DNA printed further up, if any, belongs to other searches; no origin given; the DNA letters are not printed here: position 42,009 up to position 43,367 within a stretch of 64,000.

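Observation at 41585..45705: ShosTA-like pair (HTH-DprA/SLOG plus ComF-like PRTase) extended by an IrrE-like metallopeptidase and a small protein, inserted in the ICE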

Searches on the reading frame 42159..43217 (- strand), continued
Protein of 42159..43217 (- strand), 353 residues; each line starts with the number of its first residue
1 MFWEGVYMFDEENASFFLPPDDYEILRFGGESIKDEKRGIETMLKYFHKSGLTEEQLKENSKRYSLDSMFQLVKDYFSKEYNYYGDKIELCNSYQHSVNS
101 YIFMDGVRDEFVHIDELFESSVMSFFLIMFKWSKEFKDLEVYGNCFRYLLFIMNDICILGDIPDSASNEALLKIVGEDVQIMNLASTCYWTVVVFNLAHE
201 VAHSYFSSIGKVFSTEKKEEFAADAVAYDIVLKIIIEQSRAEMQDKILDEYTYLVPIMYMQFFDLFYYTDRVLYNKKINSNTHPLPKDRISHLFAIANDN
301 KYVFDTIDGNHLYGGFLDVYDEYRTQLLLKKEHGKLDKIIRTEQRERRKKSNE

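Call 39: predict_structure(alignment_id=A3)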
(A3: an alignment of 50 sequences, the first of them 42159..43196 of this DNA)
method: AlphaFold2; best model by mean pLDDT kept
length: 346 residues; sequences in the alignment: 50
mean_pLDDT: 85.3   pTM: 0.87
mean pLDDT of the five models: 85.3, 80.9, 81.0, 78.5, 77.3
residues with pLDDT >= 90: 187; 70-90: 114; 50-70: 22; < 50: 23
segments of 3 or more residues with pLDDT < 50: 1-15, 17-22
pLDDT, mean of each block of 10 residues (from residue 1): 33 40 65 88 87 87 94 89 73 70 74 92 97 97 95 86 93 93 96 93 90 96 95 80 95 96 91 79 95 84 95 98 95 85 54
secondary structure, 60 per line:
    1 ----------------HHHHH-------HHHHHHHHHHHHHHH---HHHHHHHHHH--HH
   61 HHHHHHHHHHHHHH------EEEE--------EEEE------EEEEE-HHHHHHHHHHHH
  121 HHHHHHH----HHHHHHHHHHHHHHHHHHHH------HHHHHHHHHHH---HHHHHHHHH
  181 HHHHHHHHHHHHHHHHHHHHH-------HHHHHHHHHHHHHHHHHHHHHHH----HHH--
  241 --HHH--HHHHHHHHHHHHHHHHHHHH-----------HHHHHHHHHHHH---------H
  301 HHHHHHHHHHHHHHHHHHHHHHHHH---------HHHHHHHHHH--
elements in order: H17-21 H29-43 H47-56 H59-74 E81-84 E93-96 E103-107 H109-127 H132-151 H158-168 H172-201 H209-231 H248-267 H279-290 H300-325 H335-344

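Call 42: fold_search(model_id=the predicted structure, library=pdb)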
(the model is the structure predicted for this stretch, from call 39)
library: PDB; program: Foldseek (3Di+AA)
matches with E <= 10: 132; with E <= 0.001: 0
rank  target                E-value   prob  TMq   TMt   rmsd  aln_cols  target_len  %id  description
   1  9k86_A                6.5e-01  0.15  0.16  0.24  17.3       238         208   14  Cryo-EM structure of designed zinc-induced filament Fiber-n6-Zn1-HEHE-410 (released 2025-10-29)
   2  8uhw_B                7.1e-01  0.09  0.14  0.07  18.5       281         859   11  The structure of the Clostridium thermocellum AdhE spirosome (released 2024-08-21)
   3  6j74_A                8.9e-01  0.06  0.12  0.14  22.6       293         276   10  Complex of GGTaseIII and full-length Ykt6 (released 2020-01-22)
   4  6xns_B                1.3e+00  0.08  0.16  0.16  25.6       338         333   12  C3_crown-05 (released 2020-12-23)
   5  5j1g_B                1.6e+00  0.06  0.14  0.20  25.1       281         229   11  Structure of the spectrin repeats 7 and 8 of the plakin domain of plectin (released 2016-07-20)
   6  5k7v_A                1.7e+00  0.11  0.17  0.20  18.5       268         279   13  Computational Design of Self-Assembling Cyclic Protein Homooligomers (released 2017-04-12)
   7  9ly2_R                1.7e+00  0.06  0.14  0.14  19.2       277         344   13  A Cryo-EM structure of LA-PTH-PTH1R-V2RT-Beta-arrestin1 complex (state 1 conformation) (released 2026-03-04)
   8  3nkc_B                1.7e+00  0.05  0.13  0.17  15.3       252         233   11  Crystal structure of AqpZ F43W,H174G,T183F (released 2010-11-03)
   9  6jko_A                2.7e+00  0.06  0.16  0.15  20.4       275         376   12  Crystal structure of sulfoacetaldehyde reductase from Bifidobacterium kashiwanohense (released 2019-06-12)
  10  6j7x_A                2.9e+00  0.02  0.10  0.11  22.6       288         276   11  Complex of GGTaseIII, farnesyl-Ykt6, and GGPP (released 2020-01-22)
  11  5hbu_D                3.0e+00  0.07  0.15  0.23  17.9       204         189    8  Structure of the E. coli nucleoid occlusion protein SlmA bound to DNA and the C-terminal tail of the cytoskeletal cell (released 2016-04-13)
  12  5vju                  3.0e+00  0.06  0.14  0.20  21.0       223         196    8  De Novo Photosynthetic Reaction Center Protein Variant Equipped with His-Tyr H-bond, Heme B, and Cd(II) ions (released 2018-04-25)
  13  3zux                  3.1e+00  0.03  0.15  0.16  17.4       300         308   10  Crystal structure of a bacterial homologue of the bile acid sodium symporter ASBT. (released 2011-10-12)
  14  3qbg_A                3.3e+00  0.04  0.14  0.17  14.6       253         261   12  Anion-free blue form of pharaonis halorhodopsin (released 2011-08-31)
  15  8x82_A                3.4e+00  0.04  0.14  0.13  20.1       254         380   12  The cryo-EM structure of insect gustatory receptor Gr43a I418A from Drosophila melanogaster (released 2024-02-07)
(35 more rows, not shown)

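Call 49: find_related_loci(query=A3, collection=genome_contigs, flank=7000)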
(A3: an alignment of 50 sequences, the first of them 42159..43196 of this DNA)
Query A3 (346 aa) in genome_contigs; peptide patterns used: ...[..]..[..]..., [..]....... (x = any residue, [..] = any of these).
91 stretches matched a pattern; 52 encode a relative of the query (tblastn E <= 1e-3); 52 distinct loci.
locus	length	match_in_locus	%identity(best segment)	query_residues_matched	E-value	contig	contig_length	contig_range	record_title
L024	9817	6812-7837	74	5-346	4e-179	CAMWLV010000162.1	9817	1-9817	MAG TPA_asm: uncultured Lachnospiraceae bacterium isolate SRR14411325_bin.5_metawrap_v1.3_MAG genome assembly, contig: N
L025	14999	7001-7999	75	1-333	6e-175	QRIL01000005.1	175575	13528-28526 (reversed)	Ruminococcus sp. AM22-13 AM22-13.Scaf5, whole genome shotgun sequence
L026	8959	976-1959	75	6-333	3e-172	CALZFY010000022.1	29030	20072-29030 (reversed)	MAG: uncultured Lachnoclostridium sp. isolate SRR3176534_bin.24_metaWRAP_v1.3_MAG genome assembly, contig: ERZ8974731.60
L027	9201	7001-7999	64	14-346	2e-149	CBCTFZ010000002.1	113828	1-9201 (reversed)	MAG TPA_asm: uncultured Emergencia sp. isolate SRR20550391_binner123_Refined_14 genome assembly, contig: ERZ24911587.159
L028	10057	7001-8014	58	9-346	9e-136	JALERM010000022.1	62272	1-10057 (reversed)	MAG: Eubacterium sp. isolate SUG269 k141_237737, whole genome shotgun sequence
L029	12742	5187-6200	58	9-346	5e-135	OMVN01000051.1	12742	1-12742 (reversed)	uncultured Clostridiales bacterium isolate RUG009 genome assembly, contig: scaffold_6862, whole genome shotgun sequence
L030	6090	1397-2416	59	7-346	2e-135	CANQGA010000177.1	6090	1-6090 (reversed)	MAG: uncultured Lachnospiraceae bacterium isolate Lapin-007__bin11 genome assembly, contig: Lapin-007__NODE_5917_length_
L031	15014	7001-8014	60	9-346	5e-135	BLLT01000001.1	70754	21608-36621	Lachnospiraceae bacterium IMSAGC_002 DNA, IMSAGC_002_contig_1, whole genome shotgun sequence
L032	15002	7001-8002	58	9-344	3e-133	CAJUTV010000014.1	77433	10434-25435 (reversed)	MAG TPA_asm: uncultured Lachnospira sp. isolate MGBC164289 genome assembly, contig: MGBC164289.14, whole genome shotgun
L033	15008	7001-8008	59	9-346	2e-133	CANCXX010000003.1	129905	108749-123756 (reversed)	MAG TPA_asm: uncultured bacterium isolate ERR6760096_bin.74_metawrap_v1.3_MAG genome assembly, contig: ERZ12802846.107,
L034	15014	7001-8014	58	9-346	6e-133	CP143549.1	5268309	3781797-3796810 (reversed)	Lachnospiraceae bacterium JLR.KK009 strain JLR.KK002 chromosome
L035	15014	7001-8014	58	9-346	9e-133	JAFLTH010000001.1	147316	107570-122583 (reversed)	MAG: Lachnospiraceae bacterium isolate HAN048 Seq1, whole genome shotgun sequence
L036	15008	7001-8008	59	9-346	2e-132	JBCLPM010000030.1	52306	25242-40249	Lachnospiraceae bacterium 64-25 voucher GPTB0140 scaffold30, whole genome shotgun sequence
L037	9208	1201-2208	59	9-346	9e-133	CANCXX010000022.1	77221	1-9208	MAG TPA_asm: uncultured bacterium isolate ERR6760096_bin.74_metawrap_v1.3_MAG genome assembly, contig: ERZ12802846.331,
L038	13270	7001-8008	58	9-346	1e-131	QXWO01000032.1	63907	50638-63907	Lachnospiraceae bacterium strain 1XD21-87 Scaffold27_1, whole genome shotgun sequence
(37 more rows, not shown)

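Call 53: search_protein_families(library=pfam, alignment_id=A3, max_evalue=0.01)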
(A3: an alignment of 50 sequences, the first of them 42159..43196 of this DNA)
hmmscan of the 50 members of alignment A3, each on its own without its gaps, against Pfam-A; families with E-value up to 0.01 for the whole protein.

A. member 1, window:42159-43196:- (346 aa): 1 family
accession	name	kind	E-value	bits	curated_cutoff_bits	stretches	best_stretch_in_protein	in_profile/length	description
PF21923.1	BON_like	-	0.007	16.7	24.1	0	147-169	8-30/47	BON-like domain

B. families by the number of members that match (of 50 scanned): 7 families
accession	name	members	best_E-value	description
PF06114.19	Peptidase_M78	29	1.6e-05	IrrE N-terminal-like domain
PF01435.24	Peptidase_M48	3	0.00057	Peptidase family M48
PF21923.1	BON_like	2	0.00047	BON-like domain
PF13774.12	Longin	2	0.0037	Regulated-SNARE-like domain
PF23799.1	DUF7175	1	0.00028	Domain of unknown function (DUF7175)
PF20425.4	Neurobeachin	1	0.0078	Neurobeachin alpha solenoid region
PF14247.12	DUF4344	1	0.0087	Putative metallopeptidase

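Call 54: search_solved_structures(query=A3, max_evalue=10, show_alignments=3)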
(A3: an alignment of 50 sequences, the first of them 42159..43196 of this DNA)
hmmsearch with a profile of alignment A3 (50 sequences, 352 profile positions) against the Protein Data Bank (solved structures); distinct sequences matched with E-value up to 10: 1.
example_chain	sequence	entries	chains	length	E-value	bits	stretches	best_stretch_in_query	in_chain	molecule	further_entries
3cjp_A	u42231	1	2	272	0.38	13.2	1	54-146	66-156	Predicted amidohydrolase, dihydroorotase family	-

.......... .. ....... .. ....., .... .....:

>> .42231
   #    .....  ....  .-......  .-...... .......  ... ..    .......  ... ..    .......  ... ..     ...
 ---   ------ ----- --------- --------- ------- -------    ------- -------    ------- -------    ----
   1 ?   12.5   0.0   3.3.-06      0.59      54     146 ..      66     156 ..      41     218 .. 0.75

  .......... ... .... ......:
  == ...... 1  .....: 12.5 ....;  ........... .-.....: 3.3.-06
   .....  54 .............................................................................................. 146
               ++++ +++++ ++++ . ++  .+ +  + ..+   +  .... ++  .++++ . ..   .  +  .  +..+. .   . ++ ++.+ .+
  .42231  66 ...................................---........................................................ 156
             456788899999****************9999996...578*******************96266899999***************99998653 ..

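Call 67: search_protein_families(library=padloc, proteins=[L007:11815-13662:+, L011:2557-6036:-, L001:6911-7810:-], max_evalue=0.001)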
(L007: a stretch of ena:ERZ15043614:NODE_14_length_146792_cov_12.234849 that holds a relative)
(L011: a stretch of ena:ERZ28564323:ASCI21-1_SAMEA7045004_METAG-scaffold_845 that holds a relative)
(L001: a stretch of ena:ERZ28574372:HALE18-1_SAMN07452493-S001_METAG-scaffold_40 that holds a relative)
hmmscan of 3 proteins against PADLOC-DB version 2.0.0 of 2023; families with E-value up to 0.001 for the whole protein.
L007:11815-13662:+ (616 aa): 72 families (the best 25 are shown)
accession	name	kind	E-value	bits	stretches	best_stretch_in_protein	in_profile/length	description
PDLC04734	PDC-M62A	-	8.1e-39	132.1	1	5-606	2-564/597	-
PDLC04735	PDC-M62A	-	2e-37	127.5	1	5-605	2-596/633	-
PDLC04737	PDC-M62A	-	2.7e-32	110.6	1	6-607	3-570/601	-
PDLC04733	PDC-M62A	-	2.1e-19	68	2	459-602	423-571/607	-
PDLC04738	PDC-M62A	-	5.4e-19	66.1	2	399-609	479-703/746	-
PDLC04736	PDC-M62A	-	3.7e-18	63.4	1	455-603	486-632/685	-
PDLC02980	AriA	-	5.3e-18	64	1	430-507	233-303/304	-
PDLC02335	AbiLi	-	2.4e-16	57.7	1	6-508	50-242/326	AbiLi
PDLC04732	PDC-M62A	-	6.5e-16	56.4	1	5-615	2-636/671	-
PDLC00303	PtuA1|PtuA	-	7.9e-15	52.8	1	433-509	214-284/386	AAA ATPase domain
PDLC02979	AriA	-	1.4e-13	49.4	1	58-507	20-373/373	-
PDLC04239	PDC-M01A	-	4.1e-13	46.6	2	407-537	364-491/552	-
PDLC04164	AriA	-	4.4e-13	47.4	1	435-520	172-249/253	-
PDLC00273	PtuA1|PtuA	-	8e-13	46.1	1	429-508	197-270/375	AAA ATPase domain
PDLC00271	PtuA1|PtuA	-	7.9e-12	43.4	1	454-600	276-406/421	AAA ATPase domain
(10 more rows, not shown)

L011:2557-6036:- (1159 aa): 1 family
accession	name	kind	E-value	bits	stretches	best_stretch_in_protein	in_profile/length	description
PDLC04140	mad8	-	2.5e-05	21.9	1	349-502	18-148/314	mads_8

L001:6911-7810:- (299 aa): 0 families

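Call 68: fold_search(model_id=the predicted structure, library=viral)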
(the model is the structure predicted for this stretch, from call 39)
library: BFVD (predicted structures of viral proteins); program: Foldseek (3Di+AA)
matches with E <= 10: 137; with E <= 0.001: 0
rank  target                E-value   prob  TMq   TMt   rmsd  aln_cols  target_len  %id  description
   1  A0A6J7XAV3            6.0e-01  0.93  0.29  0.47   6.6       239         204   13  Peptidase M48 [uncultured Caudovirales phage]
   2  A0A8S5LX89            7.8e-01  0.21  0.15  0.30  16.6       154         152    7  SprT-like domain-containing protein Spartan/DNA Complex repair, protease, DNA BINDING [Myoviridae sp. ctZgq1]
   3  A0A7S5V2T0            8.5e-01  0.16  0.21  0.21  15.7       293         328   12  (no name in the UniProt tables at hand)
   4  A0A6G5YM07            8.9e-01  0.03  0.10  0.06  38.6       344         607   11  (no name in the UniProt tables at hand)
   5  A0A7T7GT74            1.1e+00  0.06  0.14  0.08  25.4       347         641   10  (no name in the UniProt tables at hand)
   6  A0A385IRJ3            1.3e+00  0.10  0.16  0.24  13.1       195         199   13  (no name in the UniProt tables at hand)
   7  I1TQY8                1.5e+00  0.03  0.10  0.11  22.7       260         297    8  (no name in the UniProt tables at hand)
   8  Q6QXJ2                1.8e+00  0.05  0.12  0.09  18.0       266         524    9  ORF132 [Agrotis segetum granulosis virus]
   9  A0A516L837            2.0e+00  0.09  0.19  0.18  17.1       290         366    9  (no name in the UniProt tables at hand)
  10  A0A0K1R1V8            2.0e+00  0.06  0.14  0.13  17.1       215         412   14  Glycoprotein M [Testudinid alphaherpesvirus 3]
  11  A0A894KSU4            2.1e+00  0.12  0.20  0.20  12.7       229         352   10  PH359L [African swine fever virus]
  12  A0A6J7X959            2.2e+00  0.03  0.14  0.07  22.6       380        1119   11  Uncharacterized protein [uncultured Caudovirales phage]
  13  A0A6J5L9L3            2.4e+00  0.21  0.22  0.39  13.8       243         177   12  IrrE N-terminal-like domain-containing protein [uncultured Caudovirales phage]
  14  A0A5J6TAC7            2.4e+00  0.20  0.25  0.40  11.7       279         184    8  Peptidase [Bacillus phage 019DV002]
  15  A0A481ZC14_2          2.4e+00  0.04  0.13  0.07  20.1       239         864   10  Uncharacterized protein [Pithovirus LCPAC404]
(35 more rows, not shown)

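Call 90: search_protein_families(library=pfam, alignment_id=A6, max_evalue=0.00001)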
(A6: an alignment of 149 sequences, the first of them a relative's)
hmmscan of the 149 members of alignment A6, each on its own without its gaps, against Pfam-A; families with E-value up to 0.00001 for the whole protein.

A. member 1, L024:6309-6719:+ (137 aa): 0 families

B. families by the number of members that match (of 149 scanned): 120 families (the first 25 are shown)
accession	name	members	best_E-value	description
PF00589.27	Phage_integrase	6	1.1e-43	Phage integrase family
PF20379.3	DUF6674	5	6.7e-77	Family of unknown function (DUF6674)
PF13676.11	TIR_2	4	1.1e-11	TIR domain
PF02899.23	Phage_int_SAM_1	4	3.4e-11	Phage integrase, N-terminal SAM-like domain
PF04026.17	SpoVG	3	1.4e-50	SpoVG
PF18832.6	LPD18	3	4.5e-32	Large polyvalent protein-associated domain 18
PF14191.11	YodL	3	2.1e-20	YodL-like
PF13271.11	DUF4062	3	3.3e-19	Domain of unknown function (DUF4062)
PF00149.33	Metallophos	3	6e-17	Calcineurin-like phosphoesterase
PF14195.11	DUF4316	3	5.1e-12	Domain of unknown function (DUF4316)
PF02384.22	N6_Mtase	2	7.4e-65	N-6 DNA Methylase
PF01885.22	PTS_2-RNA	2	1.2e-44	RNA 2'-phosphotransferase, Tpt1 / KptA family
PF04647.20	AgrB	2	4.3e-39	Accessory gene regulator B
PF01420.25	Methylase_S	2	1.3e-36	Type I restriction modification DNA specificity domain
PF07690.21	MFS_1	2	3.4e-35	Major Facilitator Superfamily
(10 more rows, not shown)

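Call 91: search_protein_families(library=padloc, alignment_id=A6, max_evalue=1e-10)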
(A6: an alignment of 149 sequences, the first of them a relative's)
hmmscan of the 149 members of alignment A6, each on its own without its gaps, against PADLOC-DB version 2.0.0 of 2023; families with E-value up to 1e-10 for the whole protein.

A. member 1, L024:6309-6719:+ (137 aa): 0 families

B. families by the number of members that match (of 149 scanned): 158 families (the first 25 are shown)
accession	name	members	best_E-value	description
PDLC03038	MTase_I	4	2.6e-22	Type I methyltransferase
PDLC03624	REase_MTase_IIG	4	2.7e-18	Type IIG restriction enzyme-methyltransferase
PDLC04134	mad2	3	4.3e-56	mads_2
PDLC03021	MTase_I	2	2.4e-155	Type I methyltransferase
PDLC03025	MTase_I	2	1.3e-150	Type I methyltransferase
PDLC03076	Specificity_I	2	3.4e-107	Type I specificity subunit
PDLC03179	Specificity_I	2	2.5e-89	Type I specificity subunit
PDLC03026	MTase_I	2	1.2e-64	Type I methyltransferase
PDLC03036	MTase_I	2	2.1e-54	Type I methyltransferase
PDLC03079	Specificity_I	2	1.2e-53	Type I specificity subunit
PDLC03196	Specificity_I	2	9e-53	Type I specificity subunit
PDLC03189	Specificity_I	2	1.3e-52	Type I specificity subunit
PDLC03127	Specificity_I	2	5.7e-51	Type I specificity subunit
PDLC03169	Specificity_I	2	1.6e-50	Type I specificity subunit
PDLC03096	Specificity_I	2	3.1e-47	Type I specificity subunit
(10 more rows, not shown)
